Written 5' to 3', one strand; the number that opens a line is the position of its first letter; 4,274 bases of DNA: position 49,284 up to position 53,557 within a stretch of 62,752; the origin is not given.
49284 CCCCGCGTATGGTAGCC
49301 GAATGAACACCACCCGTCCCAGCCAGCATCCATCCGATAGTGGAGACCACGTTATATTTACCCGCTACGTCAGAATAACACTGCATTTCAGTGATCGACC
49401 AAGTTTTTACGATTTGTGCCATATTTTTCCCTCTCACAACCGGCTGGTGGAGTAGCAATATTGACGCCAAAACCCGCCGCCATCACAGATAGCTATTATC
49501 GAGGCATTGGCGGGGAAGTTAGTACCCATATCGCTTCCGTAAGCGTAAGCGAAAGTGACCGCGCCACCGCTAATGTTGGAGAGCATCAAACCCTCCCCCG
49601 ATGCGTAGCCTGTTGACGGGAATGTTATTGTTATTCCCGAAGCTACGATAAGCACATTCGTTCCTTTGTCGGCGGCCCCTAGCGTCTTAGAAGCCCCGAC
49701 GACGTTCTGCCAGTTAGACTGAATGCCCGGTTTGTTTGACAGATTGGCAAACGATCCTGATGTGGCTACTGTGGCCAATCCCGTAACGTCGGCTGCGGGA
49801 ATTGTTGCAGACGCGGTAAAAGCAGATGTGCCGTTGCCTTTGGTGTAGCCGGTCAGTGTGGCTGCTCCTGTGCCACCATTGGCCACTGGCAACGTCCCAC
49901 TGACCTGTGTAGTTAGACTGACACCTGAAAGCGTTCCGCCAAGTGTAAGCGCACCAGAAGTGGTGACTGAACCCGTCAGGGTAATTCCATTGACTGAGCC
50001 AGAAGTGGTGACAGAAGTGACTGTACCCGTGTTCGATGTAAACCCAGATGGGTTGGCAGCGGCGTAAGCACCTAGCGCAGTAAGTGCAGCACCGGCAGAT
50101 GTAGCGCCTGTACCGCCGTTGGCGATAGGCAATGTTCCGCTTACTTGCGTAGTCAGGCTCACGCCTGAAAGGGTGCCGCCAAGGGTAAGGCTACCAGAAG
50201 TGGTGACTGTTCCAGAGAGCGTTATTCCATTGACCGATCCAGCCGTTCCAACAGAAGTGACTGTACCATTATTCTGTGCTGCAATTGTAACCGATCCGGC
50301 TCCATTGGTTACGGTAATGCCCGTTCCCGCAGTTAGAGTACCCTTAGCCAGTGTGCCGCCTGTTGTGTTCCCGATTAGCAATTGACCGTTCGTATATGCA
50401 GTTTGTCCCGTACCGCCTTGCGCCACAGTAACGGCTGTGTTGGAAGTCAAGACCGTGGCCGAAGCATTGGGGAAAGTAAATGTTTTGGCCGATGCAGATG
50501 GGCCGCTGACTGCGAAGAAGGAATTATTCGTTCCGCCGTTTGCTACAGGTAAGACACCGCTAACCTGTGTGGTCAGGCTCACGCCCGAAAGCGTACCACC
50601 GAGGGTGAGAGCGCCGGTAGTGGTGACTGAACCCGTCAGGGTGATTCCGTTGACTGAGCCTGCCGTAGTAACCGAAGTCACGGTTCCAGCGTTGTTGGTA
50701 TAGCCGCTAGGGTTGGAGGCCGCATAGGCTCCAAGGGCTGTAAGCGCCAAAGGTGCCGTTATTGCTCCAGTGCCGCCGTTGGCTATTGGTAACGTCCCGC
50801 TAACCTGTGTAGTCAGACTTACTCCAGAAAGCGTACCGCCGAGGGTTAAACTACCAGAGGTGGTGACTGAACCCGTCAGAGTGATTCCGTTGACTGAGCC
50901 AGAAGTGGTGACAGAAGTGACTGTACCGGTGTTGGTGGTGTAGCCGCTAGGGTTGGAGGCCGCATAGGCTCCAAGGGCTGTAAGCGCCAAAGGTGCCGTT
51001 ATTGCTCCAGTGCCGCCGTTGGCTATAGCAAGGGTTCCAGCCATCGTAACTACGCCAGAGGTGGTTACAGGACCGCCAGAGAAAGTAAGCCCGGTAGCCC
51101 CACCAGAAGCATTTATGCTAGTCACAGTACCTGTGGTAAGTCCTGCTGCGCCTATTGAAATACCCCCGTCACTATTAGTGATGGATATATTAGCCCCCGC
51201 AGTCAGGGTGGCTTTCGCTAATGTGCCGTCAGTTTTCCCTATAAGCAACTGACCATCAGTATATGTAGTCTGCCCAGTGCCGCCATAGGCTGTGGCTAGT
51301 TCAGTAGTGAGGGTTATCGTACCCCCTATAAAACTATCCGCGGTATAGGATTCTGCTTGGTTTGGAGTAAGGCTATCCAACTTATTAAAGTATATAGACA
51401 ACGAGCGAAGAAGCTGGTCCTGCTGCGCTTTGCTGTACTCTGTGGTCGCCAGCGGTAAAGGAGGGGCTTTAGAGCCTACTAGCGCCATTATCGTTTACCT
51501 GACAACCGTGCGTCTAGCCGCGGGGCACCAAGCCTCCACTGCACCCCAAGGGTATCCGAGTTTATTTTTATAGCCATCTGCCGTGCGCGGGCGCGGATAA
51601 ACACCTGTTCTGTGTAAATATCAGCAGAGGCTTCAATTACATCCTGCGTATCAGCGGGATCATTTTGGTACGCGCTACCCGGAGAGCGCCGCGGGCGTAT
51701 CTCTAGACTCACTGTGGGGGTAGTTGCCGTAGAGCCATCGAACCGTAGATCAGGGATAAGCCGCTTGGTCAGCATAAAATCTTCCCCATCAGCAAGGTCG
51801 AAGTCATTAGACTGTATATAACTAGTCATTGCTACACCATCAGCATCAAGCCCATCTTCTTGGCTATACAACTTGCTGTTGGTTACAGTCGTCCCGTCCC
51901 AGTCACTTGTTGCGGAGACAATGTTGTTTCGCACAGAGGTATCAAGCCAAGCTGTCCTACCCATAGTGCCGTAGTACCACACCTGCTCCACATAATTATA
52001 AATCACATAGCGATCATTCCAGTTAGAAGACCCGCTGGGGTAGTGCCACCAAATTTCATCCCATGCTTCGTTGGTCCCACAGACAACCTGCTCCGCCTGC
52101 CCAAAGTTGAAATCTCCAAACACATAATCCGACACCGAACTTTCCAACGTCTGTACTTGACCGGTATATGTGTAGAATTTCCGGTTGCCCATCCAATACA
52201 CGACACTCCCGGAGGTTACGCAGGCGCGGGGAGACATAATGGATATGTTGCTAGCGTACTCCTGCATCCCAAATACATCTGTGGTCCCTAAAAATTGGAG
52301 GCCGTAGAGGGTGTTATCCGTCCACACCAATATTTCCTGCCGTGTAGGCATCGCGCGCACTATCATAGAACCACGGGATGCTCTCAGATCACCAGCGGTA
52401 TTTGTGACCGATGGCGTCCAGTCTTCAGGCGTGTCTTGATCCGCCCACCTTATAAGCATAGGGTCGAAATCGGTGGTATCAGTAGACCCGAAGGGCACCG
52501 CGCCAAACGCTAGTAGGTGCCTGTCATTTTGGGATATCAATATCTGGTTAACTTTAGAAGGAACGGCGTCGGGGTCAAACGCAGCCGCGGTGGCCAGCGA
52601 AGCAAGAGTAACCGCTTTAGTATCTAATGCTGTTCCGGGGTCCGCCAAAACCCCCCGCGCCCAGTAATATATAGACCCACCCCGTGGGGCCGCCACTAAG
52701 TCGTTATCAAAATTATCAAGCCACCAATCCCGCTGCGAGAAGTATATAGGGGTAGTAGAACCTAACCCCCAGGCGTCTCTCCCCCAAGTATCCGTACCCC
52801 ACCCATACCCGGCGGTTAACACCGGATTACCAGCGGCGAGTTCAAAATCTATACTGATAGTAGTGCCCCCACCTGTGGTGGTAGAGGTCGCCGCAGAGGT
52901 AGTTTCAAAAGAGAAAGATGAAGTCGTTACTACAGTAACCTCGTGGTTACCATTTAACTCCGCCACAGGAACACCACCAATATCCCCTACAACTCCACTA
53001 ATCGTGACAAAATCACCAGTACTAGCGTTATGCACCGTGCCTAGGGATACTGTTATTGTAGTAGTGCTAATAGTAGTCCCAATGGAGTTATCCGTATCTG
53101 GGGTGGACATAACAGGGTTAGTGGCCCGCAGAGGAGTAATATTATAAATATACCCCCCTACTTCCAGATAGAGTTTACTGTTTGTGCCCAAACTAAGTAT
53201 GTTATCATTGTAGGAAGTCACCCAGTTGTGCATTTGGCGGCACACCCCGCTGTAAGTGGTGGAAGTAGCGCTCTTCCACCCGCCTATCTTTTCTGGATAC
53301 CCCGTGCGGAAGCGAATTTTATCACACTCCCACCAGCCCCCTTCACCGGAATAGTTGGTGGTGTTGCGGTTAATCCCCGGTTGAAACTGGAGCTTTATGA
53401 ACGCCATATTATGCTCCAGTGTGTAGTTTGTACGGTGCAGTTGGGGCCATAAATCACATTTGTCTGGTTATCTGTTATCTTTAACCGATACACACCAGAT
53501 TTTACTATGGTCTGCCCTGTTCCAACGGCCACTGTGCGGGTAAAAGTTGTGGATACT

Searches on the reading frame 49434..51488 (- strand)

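Call 9: search_protein_families(library=pfam, max_evalue=0.01, proteins=[window:49434-51488:-])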
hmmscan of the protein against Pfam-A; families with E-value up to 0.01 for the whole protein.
window:49434-51488:- (684 aa): 0 families

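Call 27: search_protein_families(library=phrogs, max_evalue=0.001, proteins=[window:49434-51488:-])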
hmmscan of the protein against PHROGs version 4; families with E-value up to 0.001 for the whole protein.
window:49434-51488:- (684 aa): 1 family
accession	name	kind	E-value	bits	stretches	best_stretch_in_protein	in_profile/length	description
phrog_31660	-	tail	4.2e-26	92.9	2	351-431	65-146/182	tail fiber protein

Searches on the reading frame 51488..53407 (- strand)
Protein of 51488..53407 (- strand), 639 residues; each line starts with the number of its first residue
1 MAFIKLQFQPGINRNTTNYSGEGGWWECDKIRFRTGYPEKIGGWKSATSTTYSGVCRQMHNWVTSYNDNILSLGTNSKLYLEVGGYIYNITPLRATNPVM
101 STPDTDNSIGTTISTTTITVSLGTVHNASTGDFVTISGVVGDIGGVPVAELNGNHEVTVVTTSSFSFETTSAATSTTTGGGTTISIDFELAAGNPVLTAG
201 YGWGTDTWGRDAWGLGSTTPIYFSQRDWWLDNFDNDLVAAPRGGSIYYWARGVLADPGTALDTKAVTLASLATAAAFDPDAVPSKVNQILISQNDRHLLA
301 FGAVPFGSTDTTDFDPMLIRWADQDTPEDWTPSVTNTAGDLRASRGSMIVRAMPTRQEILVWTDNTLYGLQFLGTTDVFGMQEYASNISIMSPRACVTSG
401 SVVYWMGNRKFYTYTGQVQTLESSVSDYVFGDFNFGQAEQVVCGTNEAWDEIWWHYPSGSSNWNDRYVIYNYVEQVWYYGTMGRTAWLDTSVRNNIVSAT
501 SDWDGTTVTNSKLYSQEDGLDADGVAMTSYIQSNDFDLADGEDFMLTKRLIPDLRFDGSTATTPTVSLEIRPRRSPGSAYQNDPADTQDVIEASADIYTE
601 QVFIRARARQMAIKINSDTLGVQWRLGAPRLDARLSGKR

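Call 9: search_protein_families(library=pfam, max_evalue=0.01, proteins=[window:51488-53407:-])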
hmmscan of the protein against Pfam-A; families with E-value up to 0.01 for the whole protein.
window:51488-53407:- (639 aa): 1 family
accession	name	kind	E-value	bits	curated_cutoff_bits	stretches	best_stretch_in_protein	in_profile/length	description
PF16190.11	E1_FCCH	-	0.0003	21.2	29.5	1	115-180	3-64/70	Ubiquitin-activating enzyme E1 FCCH domain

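Call 27: search_protein_families(library=phrogs, max_evalue=0.001, proteins=[window:51488-53407:-])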
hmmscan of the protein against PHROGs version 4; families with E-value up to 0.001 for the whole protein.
window:51488-53407:- (639 aa): 1 family
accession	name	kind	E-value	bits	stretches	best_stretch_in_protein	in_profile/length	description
phrog_3287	-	head and packaging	1.1e-51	177.3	1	3-639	5-524/524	virion structural protein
